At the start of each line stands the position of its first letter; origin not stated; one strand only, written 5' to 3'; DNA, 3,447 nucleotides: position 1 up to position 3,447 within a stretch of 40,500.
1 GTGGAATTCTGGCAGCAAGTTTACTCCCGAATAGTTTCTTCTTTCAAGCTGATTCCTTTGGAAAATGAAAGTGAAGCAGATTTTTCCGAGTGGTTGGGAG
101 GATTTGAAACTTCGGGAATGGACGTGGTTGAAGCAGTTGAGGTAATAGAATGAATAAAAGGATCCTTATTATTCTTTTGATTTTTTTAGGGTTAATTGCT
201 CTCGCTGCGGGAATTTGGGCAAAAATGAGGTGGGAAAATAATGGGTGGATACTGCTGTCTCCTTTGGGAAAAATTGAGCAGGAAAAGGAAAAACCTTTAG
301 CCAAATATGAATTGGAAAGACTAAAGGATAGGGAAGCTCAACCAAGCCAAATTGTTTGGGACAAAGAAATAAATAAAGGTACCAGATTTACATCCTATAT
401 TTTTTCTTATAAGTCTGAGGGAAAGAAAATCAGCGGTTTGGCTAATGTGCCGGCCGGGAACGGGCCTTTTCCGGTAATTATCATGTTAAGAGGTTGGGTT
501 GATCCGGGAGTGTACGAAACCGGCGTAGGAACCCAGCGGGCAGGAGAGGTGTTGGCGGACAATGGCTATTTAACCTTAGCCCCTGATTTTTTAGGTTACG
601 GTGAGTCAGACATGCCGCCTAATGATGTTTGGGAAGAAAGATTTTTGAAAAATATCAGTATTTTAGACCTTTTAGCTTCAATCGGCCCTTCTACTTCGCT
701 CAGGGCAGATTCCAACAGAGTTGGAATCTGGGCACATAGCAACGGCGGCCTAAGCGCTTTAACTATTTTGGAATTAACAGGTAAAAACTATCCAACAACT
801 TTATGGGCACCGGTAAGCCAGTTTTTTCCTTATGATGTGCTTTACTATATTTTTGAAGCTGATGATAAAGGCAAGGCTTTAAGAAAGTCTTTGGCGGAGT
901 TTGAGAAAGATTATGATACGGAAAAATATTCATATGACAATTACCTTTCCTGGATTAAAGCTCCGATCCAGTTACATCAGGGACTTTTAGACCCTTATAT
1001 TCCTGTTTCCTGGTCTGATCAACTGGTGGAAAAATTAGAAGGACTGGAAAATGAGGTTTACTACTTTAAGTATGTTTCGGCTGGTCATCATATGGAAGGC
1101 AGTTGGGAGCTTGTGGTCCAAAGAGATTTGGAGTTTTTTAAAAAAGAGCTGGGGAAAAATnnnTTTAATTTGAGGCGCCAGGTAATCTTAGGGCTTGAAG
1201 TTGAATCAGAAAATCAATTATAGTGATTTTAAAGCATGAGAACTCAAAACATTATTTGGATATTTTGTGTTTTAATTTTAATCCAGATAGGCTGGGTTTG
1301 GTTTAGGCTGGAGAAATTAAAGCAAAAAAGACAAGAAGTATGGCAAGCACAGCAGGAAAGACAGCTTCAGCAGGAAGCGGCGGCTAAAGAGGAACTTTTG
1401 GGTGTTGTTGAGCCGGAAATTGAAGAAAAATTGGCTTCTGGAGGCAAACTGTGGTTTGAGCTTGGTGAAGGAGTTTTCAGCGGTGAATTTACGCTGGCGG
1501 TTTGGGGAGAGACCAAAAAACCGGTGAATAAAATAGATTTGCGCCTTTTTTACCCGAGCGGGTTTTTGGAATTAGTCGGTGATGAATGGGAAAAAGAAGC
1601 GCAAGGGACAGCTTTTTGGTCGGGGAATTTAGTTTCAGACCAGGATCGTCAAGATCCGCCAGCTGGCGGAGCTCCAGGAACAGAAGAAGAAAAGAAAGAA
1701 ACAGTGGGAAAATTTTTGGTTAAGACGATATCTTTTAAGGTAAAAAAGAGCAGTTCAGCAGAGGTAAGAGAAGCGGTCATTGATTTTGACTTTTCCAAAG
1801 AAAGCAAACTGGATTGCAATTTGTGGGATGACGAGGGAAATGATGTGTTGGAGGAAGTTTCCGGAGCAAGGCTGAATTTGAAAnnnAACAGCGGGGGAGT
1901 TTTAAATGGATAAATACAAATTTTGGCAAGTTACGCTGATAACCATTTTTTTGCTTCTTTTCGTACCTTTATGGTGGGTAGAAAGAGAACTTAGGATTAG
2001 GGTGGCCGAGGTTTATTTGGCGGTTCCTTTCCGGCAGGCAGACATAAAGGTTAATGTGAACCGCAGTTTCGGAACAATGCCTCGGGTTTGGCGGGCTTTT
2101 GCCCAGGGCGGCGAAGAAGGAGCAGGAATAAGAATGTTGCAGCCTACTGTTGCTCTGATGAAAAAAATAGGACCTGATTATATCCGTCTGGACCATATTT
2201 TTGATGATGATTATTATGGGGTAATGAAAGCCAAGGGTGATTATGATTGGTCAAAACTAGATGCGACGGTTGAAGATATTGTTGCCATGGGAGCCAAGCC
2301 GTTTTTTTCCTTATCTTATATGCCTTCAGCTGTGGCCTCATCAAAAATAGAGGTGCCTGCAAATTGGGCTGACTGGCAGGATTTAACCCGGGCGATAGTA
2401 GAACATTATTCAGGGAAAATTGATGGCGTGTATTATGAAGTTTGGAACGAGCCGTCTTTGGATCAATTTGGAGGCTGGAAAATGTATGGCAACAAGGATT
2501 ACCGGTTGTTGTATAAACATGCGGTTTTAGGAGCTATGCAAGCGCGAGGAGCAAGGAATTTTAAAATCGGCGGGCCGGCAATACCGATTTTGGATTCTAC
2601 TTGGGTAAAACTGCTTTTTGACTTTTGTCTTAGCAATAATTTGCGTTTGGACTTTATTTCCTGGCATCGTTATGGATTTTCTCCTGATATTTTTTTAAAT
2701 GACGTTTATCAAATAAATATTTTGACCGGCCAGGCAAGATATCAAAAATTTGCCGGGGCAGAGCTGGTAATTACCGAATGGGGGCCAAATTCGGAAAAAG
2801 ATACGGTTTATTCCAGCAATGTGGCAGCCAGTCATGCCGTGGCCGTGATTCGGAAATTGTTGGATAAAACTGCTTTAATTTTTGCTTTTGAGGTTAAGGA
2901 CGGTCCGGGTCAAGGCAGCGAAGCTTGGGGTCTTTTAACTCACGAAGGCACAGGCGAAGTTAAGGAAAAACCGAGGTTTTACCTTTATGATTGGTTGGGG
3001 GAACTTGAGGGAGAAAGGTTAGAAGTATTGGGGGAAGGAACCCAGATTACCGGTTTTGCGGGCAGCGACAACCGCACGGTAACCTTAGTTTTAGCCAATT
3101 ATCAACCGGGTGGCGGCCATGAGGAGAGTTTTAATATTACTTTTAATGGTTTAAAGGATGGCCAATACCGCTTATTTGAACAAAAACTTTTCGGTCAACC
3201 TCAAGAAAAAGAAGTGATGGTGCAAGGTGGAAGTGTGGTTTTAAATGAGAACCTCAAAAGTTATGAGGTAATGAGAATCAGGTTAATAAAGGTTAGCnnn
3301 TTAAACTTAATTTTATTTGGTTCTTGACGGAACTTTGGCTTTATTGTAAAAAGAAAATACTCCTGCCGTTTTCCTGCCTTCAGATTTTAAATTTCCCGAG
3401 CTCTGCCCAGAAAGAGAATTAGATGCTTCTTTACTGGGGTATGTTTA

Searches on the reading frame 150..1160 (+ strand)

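Call 5: search_protein_families(library=pfam, proteins=[window:150-1160:+], max_evalue=0.01)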
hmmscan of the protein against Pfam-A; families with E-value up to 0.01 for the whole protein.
window:150-1160:+ (337 aa): 5 families
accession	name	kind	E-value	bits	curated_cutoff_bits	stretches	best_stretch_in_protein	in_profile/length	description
PF00326.27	Peptidase_S9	-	4.4e-08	33.3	22.6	1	135-336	10-212/213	Prolyl oligopeptidase family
PF00561.26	Abhydrolase_1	-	7.8e-06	26.2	25.8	1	108-208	1-88/245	alpha/beta hydrolase fold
PF12146.15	Hydrolase_4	-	1.8e-05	24.6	27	1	120-208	12-95/239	Serine aminopeptidase, S33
PF01738.24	DLH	-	6.9e-05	23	21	0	96-204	3-112/217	Dienelactone hydrolase family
PF12697.13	Abhydrolase_6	-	0.0098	17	26.3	0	135-221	23-93/217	Alpha/beta hydrolase family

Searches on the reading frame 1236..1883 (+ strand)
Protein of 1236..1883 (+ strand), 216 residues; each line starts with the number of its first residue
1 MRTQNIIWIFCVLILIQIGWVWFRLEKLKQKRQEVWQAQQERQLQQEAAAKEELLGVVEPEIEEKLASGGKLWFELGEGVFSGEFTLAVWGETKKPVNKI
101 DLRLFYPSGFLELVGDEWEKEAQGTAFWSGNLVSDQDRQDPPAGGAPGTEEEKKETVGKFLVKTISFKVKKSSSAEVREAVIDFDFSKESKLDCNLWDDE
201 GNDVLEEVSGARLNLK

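Call 5: search_protein_families(library=pfam, proteins=[window:1236-1883:+], max_evalue=0.01)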
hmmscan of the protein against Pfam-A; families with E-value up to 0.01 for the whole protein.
window:1236-1883:+ (216 aa): 0 families

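Call 9: search_protein_families(library=ncbifam, proteins=[window:1236-1883:+], max_evalue=10)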
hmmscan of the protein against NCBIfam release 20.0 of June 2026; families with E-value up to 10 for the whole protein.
window:1236-1883:+ (216 aa): 1 family
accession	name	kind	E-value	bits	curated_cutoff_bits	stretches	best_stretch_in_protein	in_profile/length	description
NF045939.1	MHJ_0274_fam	hypoth_equivalog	0.19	11.5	80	1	6-48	3-45/165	MHJ_0274 family protein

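Call 55: search_protein_families(library=pfam, proteins=[window:1236-1883:+], max_evalue=1)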
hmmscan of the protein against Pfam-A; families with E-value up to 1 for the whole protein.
window:1236-1883:+ (216 aa): 1 family
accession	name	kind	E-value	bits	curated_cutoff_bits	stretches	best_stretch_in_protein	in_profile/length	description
PF19866.4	DUF6339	-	0.017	15.3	23.2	1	61-141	15-93/175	Family of unknown function (DUF6339)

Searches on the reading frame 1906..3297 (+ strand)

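Call 5: search_protein_families(library=pfam, proteins=[window:1906-3297:+], max_evalue=0.01)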
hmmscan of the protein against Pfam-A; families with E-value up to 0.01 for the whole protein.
window:1906-3297:+ (464 aa): 1 family
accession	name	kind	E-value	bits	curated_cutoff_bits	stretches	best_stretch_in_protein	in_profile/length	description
PF01229.23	Glyco_hydro_39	-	1.6e-22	80.5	26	1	47-294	3-273/472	Glycosyl hydrolases family 39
